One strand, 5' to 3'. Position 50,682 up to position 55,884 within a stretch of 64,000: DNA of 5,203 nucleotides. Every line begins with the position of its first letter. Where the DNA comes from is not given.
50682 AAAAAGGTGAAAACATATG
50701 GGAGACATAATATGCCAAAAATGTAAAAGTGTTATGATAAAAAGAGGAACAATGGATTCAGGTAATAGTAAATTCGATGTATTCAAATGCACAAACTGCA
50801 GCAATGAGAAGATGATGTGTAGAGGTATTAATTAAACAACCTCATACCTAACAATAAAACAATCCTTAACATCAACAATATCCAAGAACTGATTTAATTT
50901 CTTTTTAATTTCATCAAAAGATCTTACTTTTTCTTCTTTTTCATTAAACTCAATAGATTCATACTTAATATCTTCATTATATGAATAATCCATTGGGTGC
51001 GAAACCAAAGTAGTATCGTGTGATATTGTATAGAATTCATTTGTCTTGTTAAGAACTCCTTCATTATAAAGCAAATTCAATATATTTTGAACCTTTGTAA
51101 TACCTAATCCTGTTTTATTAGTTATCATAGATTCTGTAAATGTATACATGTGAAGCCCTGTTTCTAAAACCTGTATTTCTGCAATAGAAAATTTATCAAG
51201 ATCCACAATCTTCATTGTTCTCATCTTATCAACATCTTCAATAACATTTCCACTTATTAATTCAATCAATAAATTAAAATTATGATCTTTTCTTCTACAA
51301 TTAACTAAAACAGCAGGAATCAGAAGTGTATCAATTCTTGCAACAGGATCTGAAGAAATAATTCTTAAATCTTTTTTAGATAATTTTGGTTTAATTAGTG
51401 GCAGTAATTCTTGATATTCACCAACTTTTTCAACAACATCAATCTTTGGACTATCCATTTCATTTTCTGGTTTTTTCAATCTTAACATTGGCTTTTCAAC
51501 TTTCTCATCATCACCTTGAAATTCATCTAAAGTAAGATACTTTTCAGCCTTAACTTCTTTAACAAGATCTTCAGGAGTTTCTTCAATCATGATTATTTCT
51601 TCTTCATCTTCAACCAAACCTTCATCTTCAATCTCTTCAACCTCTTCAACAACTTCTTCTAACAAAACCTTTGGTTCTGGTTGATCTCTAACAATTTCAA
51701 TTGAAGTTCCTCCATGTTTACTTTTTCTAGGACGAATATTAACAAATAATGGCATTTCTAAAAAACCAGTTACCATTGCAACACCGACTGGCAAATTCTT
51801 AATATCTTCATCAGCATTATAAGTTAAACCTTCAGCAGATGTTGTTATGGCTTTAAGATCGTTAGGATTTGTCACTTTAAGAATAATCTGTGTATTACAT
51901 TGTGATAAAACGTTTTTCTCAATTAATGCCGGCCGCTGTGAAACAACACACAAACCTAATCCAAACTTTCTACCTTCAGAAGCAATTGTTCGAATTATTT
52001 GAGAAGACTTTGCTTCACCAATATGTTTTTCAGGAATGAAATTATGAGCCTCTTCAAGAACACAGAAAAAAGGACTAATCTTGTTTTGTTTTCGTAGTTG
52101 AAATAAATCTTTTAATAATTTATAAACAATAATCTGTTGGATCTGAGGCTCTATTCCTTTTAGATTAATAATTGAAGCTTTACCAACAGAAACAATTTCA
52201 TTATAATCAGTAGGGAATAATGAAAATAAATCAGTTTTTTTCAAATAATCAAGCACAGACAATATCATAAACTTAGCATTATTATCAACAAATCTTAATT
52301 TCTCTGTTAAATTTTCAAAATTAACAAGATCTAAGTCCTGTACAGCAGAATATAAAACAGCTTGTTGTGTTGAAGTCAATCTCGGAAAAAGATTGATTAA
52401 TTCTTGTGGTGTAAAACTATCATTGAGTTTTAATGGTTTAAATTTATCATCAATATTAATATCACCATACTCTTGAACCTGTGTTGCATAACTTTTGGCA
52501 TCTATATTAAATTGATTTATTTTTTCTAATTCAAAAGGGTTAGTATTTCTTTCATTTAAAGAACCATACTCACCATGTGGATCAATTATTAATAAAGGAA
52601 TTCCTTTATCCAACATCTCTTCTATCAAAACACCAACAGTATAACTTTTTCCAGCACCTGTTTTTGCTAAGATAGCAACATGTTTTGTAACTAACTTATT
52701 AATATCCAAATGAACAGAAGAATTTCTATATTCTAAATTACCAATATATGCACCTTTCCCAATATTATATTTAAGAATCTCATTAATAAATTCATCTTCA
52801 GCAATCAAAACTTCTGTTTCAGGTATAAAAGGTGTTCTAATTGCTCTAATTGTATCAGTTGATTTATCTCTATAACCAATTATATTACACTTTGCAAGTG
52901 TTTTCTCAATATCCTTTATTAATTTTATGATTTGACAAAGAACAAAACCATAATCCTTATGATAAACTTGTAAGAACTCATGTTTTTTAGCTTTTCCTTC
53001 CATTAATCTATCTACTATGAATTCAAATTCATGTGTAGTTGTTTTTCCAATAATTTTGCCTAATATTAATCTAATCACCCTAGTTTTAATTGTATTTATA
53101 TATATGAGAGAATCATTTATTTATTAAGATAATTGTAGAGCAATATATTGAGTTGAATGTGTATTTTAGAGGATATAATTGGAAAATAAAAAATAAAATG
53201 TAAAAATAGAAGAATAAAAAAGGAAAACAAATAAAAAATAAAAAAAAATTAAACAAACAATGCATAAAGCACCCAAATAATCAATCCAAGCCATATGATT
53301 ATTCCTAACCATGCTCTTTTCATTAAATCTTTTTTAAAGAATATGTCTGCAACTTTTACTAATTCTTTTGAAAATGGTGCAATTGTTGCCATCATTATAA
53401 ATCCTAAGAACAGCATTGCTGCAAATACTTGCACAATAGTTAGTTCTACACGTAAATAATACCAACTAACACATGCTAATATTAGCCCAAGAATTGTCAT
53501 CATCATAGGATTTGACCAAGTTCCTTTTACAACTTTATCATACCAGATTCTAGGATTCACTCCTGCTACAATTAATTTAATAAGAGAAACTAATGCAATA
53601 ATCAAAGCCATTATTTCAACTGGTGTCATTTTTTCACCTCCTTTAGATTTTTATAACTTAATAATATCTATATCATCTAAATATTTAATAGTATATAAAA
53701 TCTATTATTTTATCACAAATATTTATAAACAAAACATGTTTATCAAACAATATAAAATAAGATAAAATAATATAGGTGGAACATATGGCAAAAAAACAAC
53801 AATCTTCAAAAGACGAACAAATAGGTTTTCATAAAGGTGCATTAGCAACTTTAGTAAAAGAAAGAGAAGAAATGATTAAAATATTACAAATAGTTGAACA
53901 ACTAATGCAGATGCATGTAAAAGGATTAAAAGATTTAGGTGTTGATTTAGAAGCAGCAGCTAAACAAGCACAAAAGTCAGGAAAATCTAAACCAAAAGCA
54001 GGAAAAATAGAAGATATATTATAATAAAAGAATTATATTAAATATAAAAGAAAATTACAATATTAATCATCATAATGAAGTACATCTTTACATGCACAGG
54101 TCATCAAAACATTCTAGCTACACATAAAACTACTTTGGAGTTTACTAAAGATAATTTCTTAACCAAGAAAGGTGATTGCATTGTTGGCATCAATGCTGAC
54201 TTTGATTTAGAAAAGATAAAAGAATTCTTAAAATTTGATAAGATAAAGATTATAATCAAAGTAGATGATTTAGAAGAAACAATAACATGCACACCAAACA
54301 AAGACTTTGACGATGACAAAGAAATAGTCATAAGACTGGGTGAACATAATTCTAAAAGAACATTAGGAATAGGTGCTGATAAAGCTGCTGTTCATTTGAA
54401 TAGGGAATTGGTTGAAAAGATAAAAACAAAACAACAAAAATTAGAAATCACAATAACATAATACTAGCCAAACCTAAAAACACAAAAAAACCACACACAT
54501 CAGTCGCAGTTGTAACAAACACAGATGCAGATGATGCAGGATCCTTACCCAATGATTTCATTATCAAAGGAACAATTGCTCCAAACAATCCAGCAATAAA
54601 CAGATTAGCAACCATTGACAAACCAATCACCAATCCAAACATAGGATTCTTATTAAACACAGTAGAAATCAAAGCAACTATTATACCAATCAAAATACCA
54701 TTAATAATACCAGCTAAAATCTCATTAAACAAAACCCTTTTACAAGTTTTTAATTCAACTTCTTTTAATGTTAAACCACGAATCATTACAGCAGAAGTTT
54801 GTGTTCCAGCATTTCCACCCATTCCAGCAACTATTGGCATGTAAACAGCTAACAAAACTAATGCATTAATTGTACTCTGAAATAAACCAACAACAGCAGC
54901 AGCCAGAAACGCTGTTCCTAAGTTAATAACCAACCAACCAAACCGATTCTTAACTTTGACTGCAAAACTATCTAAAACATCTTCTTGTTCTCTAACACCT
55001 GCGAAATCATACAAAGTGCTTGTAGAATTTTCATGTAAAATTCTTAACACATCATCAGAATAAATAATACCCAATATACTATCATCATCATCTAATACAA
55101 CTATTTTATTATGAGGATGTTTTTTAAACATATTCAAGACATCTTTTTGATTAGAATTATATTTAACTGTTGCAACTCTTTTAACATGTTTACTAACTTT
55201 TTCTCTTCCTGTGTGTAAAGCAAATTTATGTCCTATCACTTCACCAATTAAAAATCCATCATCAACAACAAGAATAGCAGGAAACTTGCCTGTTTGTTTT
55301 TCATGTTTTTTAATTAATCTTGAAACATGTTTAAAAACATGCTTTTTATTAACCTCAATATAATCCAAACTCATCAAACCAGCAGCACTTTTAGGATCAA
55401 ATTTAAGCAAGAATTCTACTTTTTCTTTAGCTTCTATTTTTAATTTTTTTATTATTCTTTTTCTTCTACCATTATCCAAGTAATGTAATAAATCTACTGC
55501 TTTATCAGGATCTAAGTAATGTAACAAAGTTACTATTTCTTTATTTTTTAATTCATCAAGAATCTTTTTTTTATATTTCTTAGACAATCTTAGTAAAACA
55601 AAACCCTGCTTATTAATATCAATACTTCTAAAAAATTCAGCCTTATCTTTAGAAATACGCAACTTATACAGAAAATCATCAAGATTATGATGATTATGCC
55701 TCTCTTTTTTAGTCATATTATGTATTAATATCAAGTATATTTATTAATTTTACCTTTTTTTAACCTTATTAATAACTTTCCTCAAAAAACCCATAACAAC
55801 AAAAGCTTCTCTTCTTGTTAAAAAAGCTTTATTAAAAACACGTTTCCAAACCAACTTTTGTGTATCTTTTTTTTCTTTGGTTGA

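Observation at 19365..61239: Strand-polarised dispersed G-tract element with G-quadruplex-like architecture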

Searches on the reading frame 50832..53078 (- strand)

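Call 13: search_protein_families(library=pfam, proteins=[window:50832-53078:-], max_evalue=0.001)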
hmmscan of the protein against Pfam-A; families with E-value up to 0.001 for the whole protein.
window:50832-53078:- (748 aa): 4 families
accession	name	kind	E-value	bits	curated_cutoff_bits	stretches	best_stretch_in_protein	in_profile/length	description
PF01935.23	DUF87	-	3.6e-35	122.5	23.2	1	111-324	2-219/220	Helicase HerA, central domain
PF05872.18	HerA_C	-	9.6e-11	41.4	22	2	356-438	279-363/502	Helicase HerA-like C-terminal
PF12846.13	AAA_10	-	0.00028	20.5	27.5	0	131-195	21-83/362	AAA-like domain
PF09378.16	HAS-barrel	-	0.00053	20.5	25.2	1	7-71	2-89/90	HAS barrel domain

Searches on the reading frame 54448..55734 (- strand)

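Call 37: search_protein_families(library=pfam, proteins=[window:54448-55734:-], max_evalue=0.0001)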
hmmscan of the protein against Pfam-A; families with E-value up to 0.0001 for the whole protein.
window:54448-55734:- (428 aa): 3 families
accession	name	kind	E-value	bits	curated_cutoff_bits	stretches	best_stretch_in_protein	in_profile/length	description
PF01769.21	MgtE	-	1.3e-35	122.9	27.6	1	299-422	1-125/125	Divalent cation transporter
PF03448.22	MgtE_N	-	1.2e-13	51.9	25.9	1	29-114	16-101/102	MgtE intracellular N domain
PF00571.33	CBS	-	2.5e-08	34.5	24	1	185-234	7-56/57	CBS domain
